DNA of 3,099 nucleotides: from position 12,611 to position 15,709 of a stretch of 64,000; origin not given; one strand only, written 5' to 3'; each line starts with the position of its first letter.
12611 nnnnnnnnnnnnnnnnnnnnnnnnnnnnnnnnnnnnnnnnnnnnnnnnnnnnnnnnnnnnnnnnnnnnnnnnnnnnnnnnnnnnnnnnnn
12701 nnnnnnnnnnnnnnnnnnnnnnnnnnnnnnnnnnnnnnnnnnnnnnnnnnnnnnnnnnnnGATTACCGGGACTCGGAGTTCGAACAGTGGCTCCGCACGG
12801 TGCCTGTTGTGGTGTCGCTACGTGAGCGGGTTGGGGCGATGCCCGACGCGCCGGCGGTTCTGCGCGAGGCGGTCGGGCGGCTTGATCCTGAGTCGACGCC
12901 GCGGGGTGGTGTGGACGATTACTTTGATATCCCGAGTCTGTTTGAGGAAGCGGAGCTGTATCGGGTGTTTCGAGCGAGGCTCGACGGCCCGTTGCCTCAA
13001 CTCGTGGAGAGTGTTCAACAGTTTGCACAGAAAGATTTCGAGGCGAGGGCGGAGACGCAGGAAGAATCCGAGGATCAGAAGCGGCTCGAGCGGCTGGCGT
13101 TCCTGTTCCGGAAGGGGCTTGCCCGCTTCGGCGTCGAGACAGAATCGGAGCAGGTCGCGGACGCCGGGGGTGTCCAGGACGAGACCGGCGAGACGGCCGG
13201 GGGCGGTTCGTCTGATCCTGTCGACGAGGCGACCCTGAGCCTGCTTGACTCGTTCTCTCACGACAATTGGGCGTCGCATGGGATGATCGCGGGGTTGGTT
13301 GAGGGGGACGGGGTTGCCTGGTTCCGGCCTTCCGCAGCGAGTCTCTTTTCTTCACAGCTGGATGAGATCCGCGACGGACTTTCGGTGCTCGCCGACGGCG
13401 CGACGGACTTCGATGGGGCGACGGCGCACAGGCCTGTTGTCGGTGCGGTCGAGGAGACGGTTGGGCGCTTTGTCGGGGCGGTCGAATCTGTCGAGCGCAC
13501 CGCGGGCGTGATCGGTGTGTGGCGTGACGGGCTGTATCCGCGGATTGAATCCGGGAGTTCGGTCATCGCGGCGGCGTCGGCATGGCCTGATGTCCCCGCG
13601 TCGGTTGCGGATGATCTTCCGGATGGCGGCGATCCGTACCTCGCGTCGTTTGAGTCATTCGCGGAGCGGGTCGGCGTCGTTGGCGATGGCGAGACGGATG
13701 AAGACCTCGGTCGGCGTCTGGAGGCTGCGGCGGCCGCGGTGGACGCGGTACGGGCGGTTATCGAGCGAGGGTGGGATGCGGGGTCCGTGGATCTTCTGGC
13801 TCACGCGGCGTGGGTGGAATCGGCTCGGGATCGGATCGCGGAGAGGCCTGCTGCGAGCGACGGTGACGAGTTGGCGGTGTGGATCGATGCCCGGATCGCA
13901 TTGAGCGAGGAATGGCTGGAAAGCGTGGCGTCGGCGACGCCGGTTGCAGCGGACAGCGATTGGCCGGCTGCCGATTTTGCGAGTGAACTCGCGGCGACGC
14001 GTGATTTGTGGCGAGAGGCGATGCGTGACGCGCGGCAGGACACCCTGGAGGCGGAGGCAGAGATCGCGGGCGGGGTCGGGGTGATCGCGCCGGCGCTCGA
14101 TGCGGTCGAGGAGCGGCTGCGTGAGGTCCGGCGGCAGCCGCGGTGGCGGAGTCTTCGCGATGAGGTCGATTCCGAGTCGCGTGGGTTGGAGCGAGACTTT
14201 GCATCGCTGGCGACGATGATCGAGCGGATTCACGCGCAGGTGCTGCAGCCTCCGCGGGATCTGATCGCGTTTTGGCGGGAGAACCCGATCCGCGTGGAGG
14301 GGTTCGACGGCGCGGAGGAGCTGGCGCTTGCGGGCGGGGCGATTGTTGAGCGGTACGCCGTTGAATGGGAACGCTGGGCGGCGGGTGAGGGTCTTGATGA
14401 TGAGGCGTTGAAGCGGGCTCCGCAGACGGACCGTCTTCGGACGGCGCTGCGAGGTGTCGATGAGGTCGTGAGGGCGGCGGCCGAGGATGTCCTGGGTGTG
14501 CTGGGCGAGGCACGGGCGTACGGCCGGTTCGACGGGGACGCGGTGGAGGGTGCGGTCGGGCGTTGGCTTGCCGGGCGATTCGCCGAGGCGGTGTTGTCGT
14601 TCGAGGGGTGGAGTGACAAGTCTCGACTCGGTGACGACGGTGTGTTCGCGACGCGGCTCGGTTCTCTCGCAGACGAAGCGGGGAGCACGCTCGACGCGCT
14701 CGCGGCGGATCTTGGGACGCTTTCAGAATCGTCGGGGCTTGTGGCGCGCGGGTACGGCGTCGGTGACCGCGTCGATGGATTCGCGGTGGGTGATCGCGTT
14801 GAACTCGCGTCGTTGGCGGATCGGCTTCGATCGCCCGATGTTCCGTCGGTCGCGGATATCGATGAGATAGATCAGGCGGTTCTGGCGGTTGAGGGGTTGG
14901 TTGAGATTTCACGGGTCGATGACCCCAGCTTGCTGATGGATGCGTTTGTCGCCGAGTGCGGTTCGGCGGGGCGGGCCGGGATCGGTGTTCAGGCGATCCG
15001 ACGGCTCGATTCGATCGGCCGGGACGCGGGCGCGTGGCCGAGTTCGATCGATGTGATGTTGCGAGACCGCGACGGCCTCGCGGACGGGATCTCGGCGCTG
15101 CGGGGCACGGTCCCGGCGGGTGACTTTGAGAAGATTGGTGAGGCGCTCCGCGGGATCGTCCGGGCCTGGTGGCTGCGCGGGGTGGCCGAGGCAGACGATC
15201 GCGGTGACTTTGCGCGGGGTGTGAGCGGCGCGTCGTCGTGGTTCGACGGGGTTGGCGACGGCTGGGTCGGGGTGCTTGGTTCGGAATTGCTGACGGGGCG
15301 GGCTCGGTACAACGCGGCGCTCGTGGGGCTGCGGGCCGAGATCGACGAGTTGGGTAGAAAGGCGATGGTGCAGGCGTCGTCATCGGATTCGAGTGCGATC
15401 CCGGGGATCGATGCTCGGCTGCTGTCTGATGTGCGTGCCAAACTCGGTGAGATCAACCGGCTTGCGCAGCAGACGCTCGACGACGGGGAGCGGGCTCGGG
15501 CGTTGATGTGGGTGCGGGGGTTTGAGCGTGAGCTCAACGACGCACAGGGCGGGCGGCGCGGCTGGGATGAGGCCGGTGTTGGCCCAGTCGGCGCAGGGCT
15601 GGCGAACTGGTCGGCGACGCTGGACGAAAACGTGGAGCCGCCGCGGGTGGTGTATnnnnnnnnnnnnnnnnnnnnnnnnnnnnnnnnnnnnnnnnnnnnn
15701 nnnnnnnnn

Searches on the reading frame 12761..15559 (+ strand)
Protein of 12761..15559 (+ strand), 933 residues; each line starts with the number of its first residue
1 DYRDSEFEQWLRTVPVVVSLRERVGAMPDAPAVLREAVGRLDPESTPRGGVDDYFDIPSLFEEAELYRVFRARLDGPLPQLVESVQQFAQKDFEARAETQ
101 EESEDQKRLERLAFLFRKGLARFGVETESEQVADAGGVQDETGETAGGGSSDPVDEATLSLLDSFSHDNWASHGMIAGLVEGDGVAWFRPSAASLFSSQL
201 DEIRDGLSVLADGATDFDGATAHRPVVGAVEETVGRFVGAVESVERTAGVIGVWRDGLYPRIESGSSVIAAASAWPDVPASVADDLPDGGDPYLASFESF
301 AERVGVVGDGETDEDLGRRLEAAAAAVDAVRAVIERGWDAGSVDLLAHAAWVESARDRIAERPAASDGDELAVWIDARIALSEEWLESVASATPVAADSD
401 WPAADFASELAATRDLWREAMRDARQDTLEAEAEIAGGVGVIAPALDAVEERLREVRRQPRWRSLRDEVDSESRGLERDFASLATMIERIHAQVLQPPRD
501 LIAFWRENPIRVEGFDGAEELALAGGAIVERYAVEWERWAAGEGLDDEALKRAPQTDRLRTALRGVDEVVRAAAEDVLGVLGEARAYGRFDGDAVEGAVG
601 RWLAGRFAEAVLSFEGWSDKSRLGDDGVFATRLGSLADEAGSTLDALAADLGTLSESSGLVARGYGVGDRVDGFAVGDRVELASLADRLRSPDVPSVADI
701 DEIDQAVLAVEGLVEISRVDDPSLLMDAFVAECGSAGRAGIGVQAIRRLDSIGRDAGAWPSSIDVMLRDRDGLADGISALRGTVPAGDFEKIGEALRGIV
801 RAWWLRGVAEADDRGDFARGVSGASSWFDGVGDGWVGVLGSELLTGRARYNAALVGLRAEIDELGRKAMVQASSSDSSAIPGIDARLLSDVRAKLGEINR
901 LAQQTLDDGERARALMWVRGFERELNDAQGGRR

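Call 9: search_protein_families(library=pfam, proteins=[window:12761-15559:+], max_evalue=10)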
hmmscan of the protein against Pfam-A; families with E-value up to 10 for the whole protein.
window:12761-15559:+ (933 aa): 1 family
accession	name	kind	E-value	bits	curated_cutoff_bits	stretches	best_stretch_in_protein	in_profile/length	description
PF04971.17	Phage_holin_2_1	-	0.26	11.7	26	1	159-182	21-44/64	Bacteriophage P21 holin S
